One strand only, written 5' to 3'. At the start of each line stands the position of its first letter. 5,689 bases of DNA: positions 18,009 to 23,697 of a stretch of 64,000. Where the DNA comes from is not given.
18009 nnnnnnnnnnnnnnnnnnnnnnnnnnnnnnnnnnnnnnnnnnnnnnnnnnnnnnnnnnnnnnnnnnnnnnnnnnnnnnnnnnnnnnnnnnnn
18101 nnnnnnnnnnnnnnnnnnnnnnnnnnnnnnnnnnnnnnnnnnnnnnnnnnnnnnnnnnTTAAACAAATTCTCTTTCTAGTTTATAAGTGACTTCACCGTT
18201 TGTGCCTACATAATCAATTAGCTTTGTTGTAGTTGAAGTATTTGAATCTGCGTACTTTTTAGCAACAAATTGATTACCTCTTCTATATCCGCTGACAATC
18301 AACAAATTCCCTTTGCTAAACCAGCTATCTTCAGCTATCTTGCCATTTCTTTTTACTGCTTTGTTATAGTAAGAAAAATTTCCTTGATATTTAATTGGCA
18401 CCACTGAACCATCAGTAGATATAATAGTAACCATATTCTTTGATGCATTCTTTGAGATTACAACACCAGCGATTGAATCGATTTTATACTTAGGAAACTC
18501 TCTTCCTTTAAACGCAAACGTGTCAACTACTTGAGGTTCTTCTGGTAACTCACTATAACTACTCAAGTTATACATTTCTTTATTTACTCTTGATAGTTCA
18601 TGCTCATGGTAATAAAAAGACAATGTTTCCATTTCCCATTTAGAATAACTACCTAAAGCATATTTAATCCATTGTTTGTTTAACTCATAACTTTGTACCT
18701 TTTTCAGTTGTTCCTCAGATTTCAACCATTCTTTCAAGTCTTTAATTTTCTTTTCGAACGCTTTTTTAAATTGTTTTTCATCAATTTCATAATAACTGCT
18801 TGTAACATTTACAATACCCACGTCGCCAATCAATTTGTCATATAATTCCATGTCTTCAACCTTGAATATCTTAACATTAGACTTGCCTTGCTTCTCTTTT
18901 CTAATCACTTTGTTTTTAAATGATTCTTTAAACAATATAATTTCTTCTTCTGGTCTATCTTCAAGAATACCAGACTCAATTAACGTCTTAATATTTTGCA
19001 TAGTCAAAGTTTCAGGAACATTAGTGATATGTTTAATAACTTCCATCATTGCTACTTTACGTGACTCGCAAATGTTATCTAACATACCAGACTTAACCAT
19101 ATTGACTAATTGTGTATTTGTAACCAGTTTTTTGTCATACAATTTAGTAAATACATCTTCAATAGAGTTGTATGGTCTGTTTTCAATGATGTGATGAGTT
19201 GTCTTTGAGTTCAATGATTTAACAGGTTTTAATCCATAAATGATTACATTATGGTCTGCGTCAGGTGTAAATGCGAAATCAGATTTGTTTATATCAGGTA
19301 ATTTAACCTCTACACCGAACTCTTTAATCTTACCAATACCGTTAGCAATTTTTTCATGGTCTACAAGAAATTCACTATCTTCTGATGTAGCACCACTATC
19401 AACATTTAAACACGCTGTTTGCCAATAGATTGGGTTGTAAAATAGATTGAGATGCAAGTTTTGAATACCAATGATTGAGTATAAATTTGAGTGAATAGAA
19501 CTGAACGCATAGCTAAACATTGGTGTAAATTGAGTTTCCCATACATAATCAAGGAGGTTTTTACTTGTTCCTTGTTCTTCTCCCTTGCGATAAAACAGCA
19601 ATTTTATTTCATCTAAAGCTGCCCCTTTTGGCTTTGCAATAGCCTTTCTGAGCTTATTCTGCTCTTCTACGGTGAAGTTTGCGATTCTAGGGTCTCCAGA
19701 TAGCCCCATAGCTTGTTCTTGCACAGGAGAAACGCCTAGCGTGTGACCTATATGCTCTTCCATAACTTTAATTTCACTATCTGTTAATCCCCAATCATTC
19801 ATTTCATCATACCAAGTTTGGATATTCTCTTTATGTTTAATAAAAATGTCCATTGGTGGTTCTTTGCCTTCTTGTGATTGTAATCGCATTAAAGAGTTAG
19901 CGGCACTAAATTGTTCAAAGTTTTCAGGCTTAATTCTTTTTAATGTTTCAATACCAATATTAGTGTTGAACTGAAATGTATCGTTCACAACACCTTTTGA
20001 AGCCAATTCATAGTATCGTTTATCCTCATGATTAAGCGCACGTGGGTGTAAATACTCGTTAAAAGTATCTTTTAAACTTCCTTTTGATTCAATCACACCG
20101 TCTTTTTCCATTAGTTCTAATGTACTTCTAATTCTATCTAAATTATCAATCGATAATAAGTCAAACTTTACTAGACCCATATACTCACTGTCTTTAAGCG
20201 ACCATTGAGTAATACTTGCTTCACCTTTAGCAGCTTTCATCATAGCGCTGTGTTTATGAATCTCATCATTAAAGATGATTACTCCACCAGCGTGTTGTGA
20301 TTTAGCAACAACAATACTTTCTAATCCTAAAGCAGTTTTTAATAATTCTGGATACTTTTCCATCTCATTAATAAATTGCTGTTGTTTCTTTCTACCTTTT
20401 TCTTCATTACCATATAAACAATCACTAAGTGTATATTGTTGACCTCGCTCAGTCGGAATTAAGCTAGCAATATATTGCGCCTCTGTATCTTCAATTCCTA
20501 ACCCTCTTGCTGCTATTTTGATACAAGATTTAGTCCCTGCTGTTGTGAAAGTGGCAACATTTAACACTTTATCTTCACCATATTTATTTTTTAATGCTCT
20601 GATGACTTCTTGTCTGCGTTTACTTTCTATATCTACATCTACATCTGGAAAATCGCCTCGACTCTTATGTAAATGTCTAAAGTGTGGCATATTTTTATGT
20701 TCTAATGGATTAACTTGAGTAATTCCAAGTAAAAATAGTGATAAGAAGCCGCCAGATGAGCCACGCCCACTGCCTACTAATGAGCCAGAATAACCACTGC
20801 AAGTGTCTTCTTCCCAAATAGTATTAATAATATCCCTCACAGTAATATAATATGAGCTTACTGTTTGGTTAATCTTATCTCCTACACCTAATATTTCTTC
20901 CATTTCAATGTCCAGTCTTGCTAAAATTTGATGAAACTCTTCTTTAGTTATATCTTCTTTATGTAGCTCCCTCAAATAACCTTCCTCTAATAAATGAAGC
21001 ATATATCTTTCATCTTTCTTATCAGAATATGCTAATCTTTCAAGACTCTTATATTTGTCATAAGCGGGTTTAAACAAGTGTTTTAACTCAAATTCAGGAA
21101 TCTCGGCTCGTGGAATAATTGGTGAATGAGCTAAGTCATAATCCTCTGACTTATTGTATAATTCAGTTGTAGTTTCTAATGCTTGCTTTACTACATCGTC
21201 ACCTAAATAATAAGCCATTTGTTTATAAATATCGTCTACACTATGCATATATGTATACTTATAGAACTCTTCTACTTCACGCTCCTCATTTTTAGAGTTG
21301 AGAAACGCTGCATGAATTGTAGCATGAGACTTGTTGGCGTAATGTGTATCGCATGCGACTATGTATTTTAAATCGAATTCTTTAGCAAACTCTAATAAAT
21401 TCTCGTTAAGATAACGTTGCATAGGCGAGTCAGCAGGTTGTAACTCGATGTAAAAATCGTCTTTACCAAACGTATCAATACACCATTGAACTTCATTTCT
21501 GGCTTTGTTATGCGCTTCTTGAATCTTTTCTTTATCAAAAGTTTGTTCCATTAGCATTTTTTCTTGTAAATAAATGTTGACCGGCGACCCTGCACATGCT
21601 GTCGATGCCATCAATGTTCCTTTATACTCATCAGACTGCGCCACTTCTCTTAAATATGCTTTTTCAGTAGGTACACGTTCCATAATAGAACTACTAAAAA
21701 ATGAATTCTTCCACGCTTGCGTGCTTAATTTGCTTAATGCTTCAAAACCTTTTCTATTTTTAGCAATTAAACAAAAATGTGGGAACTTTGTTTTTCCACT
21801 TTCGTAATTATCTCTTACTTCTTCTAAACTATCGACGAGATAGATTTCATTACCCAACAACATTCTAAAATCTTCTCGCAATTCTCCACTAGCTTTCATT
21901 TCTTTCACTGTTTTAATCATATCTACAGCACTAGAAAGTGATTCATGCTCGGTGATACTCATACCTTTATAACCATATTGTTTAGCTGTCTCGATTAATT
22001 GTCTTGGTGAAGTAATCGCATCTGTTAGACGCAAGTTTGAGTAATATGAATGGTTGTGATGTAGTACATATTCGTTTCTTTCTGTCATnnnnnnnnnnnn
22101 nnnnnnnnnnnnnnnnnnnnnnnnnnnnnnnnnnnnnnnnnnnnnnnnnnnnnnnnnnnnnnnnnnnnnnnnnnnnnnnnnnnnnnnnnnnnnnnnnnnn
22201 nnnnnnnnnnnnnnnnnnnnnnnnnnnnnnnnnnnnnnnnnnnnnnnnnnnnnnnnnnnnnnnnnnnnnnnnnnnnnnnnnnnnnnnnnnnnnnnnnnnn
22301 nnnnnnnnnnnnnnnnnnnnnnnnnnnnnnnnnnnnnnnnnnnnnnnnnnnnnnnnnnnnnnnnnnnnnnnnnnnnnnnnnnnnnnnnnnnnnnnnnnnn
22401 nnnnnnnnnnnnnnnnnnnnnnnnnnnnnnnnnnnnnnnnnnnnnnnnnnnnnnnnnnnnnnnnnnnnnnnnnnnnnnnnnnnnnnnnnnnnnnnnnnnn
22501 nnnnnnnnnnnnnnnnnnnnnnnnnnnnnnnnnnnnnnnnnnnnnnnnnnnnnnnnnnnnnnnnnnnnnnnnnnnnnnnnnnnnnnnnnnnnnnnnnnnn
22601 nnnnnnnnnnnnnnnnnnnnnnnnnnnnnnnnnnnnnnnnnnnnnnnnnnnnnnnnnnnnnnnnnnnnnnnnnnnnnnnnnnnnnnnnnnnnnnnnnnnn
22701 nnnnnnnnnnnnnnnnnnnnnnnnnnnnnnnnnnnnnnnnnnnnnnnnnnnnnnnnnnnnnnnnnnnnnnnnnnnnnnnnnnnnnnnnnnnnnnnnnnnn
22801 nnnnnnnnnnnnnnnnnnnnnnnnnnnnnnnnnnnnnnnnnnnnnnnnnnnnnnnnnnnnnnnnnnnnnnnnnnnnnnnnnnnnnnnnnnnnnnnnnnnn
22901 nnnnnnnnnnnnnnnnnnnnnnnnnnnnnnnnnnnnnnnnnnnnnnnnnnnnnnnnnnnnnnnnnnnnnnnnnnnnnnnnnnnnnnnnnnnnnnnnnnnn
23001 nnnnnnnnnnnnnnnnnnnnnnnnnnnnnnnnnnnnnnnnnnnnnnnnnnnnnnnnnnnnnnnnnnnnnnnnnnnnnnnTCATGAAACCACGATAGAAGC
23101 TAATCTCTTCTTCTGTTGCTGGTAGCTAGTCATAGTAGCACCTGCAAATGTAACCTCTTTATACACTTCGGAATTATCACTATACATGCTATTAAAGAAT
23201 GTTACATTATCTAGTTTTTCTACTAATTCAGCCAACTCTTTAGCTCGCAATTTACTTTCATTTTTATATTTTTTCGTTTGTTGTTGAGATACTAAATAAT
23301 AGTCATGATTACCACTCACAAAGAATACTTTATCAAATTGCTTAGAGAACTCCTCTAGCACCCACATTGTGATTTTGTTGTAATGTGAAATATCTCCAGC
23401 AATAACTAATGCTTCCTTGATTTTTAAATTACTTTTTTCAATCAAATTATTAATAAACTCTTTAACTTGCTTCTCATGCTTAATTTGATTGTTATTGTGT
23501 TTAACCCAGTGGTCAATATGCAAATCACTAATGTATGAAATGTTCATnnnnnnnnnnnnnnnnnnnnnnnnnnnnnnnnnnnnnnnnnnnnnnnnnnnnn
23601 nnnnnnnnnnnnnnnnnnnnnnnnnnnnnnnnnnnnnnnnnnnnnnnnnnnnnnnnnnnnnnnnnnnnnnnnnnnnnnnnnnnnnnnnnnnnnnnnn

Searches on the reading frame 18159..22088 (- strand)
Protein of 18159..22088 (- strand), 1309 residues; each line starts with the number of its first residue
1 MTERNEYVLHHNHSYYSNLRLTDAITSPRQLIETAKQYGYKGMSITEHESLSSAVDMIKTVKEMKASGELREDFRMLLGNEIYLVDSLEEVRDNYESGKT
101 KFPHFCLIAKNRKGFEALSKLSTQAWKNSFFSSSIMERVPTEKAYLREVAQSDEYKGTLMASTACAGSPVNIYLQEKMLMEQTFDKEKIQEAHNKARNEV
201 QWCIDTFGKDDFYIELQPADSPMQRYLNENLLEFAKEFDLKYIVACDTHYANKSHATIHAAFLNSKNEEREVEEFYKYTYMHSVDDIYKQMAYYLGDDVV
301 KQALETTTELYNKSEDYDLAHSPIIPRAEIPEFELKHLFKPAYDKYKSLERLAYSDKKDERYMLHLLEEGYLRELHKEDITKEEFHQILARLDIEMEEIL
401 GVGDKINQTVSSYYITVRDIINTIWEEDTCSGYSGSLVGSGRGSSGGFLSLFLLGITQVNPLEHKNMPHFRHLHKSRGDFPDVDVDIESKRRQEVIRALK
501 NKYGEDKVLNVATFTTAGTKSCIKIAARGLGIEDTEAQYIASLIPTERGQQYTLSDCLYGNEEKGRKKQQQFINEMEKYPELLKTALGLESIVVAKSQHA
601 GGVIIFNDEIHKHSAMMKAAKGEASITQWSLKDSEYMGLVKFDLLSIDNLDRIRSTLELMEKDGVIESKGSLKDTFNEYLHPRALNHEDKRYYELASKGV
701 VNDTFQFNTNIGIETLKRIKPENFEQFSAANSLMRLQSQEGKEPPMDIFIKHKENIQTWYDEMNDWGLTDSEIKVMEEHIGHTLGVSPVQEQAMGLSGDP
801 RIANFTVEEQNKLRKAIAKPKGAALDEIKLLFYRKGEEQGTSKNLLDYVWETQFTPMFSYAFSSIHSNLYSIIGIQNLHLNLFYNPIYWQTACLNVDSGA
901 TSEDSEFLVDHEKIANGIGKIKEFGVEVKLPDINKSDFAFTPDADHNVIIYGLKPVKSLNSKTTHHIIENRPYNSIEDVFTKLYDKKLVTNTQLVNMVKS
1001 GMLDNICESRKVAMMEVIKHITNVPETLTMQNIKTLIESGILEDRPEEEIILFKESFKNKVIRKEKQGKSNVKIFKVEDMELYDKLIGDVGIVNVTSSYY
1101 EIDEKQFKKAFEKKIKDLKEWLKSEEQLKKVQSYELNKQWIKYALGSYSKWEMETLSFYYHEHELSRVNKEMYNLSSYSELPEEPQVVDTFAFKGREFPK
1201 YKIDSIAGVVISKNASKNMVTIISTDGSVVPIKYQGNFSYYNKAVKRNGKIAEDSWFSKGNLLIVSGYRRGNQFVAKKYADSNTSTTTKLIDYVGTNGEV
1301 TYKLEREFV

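Call 30: search_protein_families(library=pfam, proteins=[window:18159-22088:-], max_evalue=0.001)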
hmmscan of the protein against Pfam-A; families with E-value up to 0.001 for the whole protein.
window:18159-22088:- (1309 aa): 4 families
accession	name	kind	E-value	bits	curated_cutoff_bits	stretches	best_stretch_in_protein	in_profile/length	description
PF07733.18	DNA_pol3_alpha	-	9.9e-58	196.2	23.9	1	377-645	12-259/260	Bacterial DNA polymerase III alpha NTPase domain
PF02811.25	PHP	-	4e-22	79.7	26.4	1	10-218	2-163/164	PHP domain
PF17657.6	DNA_pol3_finger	-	9.8e-20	71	22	1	675-839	15-165/166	Bacterial DNA polymerase III alpha subunit finger domain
PF14579.12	HHH_6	-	2.8e-16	59.9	25.6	1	925-1011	1-88/90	Helix-hairpin-helix motif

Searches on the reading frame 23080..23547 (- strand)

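Call 31: search_protein_families(library=pfam, proteins=[window:23080-23547:-], max_evalue=0.001)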
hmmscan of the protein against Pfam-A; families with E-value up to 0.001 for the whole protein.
window:23080-23547:- (155 aa): 2 families
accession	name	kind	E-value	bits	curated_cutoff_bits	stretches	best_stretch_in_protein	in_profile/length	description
PF00149.33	Metallophos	-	1.5e-09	39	21.5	1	1-116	1-104/191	Calcineurin-like phosphoesterase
PF12850.12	Metallophos_2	-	7.5e-06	26.5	27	1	1-104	1-75/154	Calcineurin-like phosphoesterase superfamily domain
